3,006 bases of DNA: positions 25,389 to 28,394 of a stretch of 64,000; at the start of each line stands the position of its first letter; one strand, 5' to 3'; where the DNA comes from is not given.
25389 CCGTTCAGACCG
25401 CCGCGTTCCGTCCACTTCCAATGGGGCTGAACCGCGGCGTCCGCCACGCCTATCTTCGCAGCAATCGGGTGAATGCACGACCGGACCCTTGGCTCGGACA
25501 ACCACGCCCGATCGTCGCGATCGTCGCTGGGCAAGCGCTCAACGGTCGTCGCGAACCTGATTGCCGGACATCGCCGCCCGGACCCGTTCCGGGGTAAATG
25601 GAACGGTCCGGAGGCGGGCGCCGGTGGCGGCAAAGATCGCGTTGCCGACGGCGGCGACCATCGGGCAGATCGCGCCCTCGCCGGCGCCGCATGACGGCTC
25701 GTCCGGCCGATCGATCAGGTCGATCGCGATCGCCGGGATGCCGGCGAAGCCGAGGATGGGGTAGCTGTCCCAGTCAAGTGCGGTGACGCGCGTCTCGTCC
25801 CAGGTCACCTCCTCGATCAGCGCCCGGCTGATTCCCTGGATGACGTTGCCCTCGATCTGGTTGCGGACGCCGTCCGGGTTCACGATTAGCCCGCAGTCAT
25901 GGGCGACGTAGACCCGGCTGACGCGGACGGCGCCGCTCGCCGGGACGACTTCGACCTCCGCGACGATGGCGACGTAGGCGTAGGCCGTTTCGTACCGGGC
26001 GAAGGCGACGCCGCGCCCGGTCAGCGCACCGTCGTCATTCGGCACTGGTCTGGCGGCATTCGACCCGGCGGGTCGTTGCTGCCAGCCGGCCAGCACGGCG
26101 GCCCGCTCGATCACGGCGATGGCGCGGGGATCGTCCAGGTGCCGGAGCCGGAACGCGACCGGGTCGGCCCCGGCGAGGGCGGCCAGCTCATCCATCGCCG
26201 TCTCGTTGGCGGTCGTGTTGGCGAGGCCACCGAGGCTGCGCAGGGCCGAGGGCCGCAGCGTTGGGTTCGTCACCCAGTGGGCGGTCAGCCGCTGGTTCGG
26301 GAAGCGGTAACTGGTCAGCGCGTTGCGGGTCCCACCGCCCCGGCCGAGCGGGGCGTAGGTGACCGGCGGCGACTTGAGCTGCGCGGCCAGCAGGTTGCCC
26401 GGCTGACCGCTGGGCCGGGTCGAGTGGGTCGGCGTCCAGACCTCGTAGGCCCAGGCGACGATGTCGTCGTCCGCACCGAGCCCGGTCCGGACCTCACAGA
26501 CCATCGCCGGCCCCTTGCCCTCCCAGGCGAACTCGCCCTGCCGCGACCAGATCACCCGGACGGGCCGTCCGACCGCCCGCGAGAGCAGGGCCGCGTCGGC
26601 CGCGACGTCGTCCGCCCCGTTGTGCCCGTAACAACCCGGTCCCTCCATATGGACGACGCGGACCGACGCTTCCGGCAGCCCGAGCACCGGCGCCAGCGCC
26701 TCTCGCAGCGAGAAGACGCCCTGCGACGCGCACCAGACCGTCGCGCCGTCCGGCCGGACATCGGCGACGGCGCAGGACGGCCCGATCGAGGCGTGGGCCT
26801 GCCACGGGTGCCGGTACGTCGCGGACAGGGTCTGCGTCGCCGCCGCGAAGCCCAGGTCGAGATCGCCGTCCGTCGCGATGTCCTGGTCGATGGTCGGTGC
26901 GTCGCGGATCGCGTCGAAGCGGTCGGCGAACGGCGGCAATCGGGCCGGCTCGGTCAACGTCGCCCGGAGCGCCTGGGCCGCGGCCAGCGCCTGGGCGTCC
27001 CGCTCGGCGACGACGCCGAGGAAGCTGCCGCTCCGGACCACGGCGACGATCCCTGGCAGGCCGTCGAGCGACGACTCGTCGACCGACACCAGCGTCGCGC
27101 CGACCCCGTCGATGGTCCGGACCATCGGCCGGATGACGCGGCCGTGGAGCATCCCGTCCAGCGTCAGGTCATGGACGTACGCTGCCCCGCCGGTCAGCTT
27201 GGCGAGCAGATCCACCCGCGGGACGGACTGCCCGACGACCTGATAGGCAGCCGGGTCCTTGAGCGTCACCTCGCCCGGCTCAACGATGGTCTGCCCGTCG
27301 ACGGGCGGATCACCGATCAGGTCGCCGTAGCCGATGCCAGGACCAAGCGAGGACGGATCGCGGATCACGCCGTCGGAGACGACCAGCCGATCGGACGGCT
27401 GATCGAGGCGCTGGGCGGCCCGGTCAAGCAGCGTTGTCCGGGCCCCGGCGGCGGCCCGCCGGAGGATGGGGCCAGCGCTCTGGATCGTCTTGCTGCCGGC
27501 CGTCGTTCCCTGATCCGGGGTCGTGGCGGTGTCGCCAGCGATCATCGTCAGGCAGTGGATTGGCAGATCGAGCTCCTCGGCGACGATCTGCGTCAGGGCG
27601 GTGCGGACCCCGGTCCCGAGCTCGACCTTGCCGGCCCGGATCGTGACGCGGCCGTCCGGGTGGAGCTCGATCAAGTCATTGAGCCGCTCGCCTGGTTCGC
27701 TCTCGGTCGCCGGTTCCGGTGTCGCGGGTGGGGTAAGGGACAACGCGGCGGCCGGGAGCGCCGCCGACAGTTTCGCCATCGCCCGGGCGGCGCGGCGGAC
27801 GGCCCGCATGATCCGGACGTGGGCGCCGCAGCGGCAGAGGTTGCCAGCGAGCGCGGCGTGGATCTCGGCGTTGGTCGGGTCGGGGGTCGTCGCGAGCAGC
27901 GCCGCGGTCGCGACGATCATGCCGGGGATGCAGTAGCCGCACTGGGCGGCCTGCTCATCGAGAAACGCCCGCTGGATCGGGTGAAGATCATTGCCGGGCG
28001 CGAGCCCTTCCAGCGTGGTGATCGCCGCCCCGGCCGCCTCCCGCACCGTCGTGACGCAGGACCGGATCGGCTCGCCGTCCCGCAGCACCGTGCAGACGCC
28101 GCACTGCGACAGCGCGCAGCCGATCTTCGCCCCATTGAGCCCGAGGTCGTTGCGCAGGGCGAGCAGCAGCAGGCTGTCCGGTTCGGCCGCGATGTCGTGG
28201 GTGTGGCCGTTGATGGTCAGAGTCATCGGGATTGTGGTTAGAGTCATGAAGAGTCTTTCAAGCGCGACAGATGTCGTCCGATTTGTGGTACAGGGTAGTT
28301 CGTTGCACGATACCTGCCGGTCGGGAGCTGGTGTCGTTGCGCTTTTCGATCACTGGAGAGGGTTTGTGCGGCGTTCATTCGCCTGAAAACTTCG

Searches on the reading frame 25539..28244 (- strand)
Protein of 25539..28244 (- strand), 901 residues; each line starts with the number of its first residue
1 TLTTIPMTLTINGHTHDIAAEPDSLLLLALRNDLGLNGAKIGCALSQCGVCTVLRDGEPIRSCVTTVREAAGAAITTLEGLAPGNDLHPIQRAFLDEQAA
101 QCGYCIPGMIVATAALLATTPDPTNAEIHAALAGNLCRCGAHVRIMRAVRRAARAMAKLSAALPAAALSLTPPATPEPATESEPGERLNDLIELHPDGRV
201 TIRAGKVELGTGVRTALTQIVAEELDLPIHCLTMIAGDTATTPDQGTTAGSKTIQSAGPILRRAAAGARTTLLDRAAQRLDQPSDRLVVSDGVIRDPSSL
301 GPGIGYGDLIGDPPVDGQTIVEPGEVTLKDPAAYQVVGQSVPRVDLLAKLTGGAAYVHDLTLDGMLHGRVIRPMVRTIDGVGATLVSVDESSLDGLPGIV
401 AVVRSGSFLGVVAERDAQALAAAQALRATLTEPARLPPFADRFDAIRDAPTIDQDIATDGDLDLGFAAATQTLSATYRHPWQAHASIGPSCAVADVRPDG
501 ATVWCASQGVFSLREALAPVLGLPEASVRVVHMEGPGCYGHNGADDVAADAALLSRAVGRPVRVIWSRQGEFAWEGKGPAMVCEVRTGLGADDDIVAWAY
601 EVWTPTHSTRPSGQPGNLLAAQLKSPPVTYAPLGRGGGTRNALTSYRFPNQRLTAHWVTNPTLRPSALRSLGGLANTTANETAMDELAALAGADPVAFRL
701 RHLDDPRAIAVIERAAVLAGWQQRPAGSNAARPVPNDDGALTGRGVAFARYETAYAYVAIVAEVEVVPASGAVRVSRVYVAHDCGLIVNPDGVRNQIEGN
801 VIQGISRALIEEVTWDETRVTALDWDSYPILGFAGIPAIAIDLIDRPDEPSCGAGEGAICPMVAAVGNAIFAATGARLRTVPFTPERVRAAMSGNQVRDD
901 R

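Call 20: search_protein_families(library=pfam, proteins=[window:25539-28244:-], max_evalue=0.00001)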
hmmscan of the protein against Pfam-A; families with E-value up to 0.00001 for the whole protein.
window:25539-28244:- (901 aa): 4 families
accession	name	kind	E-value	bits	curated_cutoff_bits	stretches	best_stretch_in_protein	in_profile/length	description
PF20256.3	MoCoBD_2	-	7e-42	144.3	27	2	190-297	50-157/283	Molybdopterin cofactor-binding domain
PF02738.23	MoCoBD_1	-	2.6e-33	115.6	27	2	458-604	14-163/244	Molybdopterin cofactor-binding domain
PF01799.25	Fer2_2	-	3.6e-28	97.9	30.3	1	77-150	1-75/75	[2Fe-2S] binding domain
PF00111.32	Fer2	-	4.4e-06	27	21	0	10-65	2-56/77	2Fe-2S iron-sulfur cluster binding domain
